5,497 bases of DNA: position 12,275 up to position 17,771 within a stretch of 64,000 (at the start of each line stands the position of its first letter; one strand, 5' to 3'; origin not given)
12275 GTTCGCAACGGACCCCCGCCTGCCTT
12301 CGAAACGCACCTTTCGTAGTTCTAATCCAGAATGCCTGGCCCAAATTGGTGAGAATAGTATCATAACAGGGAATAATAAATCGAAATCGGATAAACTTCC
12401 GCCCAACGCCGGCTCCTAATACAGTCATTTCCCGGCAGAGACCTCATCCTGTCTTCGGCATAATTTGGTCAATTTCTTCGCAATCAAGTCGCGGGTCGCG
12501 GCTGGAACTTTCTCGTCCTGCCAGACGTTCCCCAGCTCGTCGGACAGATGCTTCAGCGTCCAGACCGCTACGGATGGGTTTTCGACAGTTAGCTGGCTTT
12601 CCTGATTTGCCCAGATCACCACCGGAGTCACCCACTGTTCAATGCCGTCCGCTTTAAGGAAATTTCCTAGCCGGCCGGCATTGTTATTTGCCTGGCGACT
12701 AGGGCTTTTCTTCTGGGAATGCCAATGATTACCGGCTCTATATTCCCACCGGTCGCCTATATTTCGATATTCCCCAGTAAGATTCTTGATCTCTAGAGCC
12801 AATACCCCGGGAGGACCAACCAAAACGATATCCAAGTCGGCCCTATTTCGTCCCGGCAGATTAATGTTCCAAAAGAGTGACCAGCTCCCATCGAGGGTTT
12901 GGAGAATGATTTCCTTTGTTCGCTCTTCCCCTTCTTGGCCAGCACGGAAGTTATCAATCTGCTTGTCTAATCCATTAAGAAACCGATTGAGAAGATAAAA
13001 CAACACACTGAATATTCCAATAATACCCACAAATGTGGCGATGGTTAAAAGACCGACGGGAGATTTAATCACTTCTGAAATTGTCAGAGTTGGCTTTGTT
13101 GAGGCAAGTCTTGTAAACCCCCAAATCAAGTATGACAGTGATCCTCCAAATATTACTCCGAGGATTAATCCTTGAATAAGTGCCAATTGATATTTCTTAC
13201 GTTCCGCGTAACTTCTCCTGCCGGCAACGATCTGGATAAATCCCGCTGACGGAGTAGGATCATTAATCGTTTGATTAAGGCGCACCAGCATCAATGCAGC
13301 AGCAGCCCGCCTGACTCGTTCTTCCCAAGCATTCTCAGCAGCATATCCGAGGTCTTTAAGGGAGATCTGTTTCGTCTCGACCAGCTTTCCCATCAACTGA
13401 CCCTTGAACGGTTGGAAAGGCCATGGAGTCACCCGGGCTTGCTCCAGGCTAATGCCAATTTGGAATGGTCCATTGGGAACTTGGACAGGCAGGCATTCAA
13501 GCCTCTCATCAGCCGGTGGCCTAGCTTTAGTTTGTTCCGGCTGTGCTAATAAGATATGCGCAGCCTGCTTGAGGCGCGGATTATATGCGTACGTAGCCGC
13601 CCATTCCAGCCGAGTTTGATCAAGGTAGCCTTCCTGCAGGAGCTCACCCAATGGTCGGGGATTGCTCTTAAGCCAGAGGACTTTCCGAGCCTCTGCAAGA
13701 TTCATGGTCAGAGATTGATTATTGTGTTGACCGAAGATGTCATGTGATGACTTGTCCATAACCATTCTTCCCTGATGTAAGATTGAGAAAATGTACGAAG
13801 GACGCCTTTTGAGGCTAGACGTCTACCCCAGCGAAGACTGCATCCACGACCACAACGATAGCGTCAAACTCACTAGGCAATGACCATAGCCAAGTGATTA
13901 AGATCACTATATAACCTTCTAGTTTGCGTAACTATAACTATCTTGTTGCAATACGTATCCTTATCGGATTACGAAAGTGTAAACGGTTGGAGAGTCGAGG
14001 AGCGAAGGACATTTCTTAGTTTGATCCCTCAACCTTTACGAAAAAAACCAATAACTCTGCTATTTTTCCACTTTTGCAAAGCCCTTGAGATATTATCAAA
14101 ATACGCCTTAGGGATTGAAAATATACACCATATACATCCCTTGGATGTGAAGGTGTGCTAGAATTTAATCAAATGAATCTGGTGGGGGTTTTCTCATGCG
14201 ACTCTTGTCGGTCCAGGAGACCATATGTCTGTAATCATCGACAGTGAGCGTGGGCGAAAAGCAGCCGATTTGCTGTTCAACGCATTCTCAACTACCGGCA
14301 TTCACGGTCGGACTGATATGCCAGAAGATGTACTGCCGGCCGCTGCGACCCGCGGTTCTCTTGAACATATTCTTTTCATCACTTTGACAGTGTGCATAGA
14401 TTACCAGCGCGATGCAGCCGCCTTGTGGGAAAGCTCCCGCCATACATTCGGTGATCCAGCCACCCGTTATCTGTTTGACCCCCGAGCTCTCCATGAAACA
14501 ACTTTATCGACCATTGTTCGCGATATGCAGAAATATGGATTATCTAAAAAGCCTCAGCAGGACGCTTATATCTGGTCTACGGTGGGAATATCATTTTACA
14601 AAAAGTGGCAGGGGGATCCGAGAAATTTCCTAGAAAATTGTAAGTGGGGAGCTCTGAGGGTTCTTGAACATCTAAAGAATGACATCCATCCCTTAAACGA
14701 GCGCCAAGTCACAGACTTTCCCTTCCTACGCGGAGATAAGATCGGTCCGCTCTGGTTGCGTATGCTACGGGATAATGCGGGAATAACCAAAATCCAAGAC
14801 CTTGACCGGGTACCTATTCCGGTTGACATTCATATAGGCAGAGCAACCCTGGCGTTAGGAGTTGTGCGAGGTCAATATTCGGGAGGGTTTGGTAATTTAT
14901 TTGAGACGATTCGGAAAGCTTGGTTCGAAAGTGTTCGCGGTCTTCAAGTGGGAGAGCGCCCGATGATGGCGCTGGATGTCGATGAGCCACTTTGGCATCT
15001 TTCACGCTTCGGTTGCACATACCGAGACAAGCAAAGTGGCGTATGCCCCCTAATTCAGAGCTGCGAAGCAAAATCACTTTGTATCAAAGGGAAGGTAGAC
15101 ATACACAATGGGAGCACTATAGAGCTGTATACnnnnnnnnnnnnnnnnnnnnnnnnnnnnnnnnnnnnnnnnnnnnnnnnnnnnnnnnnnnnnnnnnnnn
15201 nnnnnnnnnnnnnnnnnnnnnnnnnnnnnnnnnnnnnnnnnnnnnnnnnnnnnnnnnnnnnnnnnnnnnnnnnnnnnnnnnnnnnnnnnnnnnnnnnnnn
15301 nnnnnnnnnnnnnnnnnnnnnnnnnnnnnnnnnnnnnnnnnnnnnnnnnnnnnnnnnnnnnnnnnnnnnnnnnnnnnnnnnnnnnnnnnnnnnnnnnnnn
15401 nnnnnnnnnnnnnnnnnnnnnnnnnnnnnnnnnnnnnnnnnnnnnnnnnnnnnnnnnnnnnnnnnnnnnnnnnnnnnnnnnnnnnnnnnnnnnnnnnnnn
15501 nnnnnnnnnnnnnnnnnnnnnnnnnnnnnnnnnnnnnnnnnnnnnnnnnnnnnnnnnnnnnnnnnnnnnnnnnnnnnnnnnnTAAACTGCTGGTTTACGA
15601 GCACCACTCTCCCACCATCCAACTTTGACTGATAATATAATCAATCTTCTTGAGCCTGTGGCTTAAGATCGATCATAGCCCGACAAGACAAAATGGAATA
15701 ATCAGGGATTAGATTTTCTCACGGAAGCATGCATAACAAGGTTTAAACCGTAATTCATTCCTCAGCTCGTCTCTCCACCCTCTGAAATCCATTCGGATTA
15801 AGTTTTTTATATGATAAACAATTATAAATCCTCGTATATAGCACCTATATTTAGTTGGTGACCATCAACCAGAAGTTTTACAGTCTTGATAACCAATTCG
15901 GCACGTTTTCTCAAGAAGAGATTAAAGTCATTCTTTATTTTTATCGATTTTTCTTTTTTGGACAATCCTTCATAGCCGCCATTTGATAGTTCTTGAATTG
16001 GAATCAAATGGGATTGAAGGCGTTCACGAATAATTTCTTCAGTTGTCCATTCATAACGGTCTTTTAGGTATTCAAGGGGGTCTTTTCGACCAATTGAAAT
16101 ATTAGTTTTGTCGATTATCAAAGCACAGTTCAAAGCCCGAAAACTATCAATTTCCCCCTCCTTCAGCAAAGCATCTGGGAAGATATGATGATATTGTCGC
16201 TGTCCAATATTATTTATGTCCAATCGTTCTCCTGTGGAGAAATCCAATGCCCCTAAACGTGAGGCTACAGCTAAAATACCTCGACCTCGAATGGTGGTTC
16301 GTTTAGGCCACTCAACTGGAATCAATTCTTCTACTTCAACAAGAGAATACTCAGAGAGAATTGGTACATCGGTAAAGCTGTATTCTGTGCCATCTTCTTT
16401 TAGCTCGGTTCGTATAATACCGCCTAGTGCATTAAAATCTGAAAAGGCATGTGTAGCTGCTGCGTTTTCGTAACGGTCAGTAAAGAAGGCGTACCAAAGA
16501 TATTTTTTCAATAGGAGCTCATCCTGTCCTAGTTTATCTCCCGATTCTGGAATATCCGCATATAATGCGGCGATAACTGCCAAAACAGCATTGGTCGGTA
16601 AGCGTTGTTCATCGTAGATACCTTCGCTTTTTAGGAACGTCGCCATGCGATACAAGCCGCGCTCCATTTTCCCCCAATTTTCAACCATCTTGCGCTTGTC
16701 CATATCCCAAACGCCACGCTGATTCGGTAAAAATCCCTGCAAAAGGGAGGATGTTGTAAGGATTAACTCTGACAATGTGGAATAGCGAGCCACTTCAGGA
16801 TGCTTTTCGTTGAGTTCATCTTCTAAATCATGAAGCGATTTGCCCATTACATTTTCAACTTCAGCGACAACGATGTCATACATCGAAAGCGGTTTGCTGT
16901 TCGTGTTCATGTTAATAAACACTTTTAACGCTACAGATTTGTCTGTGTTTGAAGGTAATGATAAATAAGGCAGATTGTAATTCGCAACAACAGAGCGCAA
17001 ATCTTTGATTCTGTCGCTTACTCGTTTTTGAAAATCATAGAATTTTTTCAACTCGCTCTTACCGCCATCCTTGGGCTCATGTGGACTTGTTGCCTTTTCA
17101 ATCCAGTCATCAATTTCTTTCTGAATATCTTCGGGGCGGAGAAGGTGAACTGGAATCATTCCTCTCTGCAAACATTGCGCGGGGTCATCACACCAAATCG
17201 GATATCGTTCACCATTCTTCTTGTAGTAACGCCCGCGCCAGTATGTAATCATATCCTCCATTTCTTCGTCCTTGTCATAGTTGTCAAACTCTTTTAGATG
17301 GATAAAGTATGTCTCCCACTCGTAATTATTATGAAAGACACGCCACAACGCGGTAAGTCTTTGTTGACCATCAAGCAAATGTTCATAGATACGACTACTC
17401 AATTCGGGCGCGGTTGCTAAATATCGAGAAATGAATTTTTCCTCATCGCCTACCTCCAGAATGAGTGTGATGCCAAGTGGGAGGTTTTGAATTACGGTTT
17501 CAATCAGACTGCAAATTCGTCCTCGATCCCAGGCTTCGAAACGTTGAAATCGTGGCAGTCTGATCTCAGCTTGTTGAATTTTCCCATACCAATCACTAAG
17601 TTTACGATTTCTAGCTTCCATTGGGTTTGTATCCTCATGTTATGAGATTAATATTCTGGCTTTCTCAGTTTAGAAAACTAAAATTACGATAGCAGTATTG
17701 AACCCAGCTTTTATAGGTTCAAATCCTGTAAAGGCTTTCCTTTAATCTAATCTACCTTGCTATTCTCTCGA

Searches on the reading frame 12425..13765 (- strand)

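Call 16: search_protein_families(library=pfam, proteins=[window:12425-13765:-], max_evalue=0.001)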
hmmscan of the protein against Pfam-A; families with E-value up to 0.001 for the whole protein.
window:12425-13765:- (446 aa): 1 family
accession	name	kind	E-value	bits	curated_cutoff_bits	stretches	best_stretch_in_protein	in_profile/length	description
PF08378.17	NERD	-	9.8e-17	61.9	22.1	1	275-385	1-110/111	Nuclease-related domain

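Call 51: search_protein_families(library=padloc, proteins=[window:12425-13765:-], max_evalue=0.001)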
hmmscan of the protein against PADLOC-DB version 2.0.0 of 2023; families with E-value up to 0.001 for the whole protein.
window:12425-13765:- (446 aa): 2 families
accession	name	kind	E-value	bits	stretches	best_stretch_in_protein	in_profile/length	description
PDLC02512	PglW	-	2.2e-07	27.1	1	295-434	37-184/1403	PglW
PDLC03921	MkoA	-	7.8e-06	21.8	1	278-385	12-123/1607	-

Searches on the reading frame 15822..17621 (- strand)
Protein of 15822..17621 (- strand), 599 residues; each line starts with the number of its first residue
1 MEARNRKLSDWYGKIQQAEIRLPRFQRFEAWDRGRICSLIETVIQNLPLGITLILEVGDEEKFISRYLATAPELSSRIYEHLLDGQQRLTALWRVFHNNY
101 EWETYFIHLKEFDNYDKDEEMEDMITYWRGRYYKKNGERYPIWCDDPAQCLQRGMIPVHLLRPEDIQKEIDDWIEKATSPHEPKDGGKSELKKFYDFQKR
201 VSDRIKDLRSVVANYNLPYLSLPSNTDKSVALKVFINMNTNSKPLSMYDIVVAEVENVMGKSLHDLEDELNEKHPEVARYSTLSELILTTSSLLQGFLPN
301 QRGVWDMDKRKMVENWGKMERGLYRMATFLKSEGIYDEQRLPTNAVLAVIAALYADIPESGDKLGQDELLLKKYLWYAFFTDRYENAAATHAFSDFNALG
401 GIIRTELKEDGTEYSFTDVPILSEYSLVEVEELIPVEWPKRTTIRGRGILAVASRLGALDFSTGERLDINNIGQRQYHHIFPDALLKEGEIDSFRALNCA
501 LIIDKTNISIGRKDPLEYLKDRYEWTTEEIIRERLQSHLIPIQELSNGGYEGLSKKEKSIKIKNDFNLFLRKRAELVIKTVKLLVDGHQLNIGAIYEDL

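Call 17: search_protein_families(library=pfam, proteins=[window:15822-17621:-], max_evalue=0.001)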
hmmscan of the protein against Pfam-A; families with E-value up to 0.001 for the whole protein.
window:15822-17621:- (599 aa): 1 family
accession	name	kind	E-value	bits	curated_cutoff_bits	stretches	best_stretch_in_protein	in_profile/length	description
PF03235.19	GmrSD_N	-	3.2e-22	80.1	33.2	1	9-254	2-197/199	GmrSD restriction endonuclease, N-terminal domain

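Call 51: search_protein_families(library=padloc, proteins=[window:15822-17621:-], max_evalue=0.001)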
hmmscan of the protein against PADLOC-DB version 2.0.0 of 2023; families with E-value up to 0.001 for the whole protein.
window:15822-17621:- (599 aa): 4 families
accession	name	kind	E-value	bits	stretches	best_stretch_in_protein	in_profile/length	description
PDLC04151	HEC-05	-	1.1e-14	52.1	1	7-375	27-402/600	-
PDLC04150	HEC-05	-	1.6e-12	45.1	1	14-355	16-362/583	-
PDLC04709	PDC-M55C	-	2.5e-09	34.4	1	8-391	17-377/554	-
PDLC03877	NsnA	-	4e-09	34.2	1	3-267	48-212/385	-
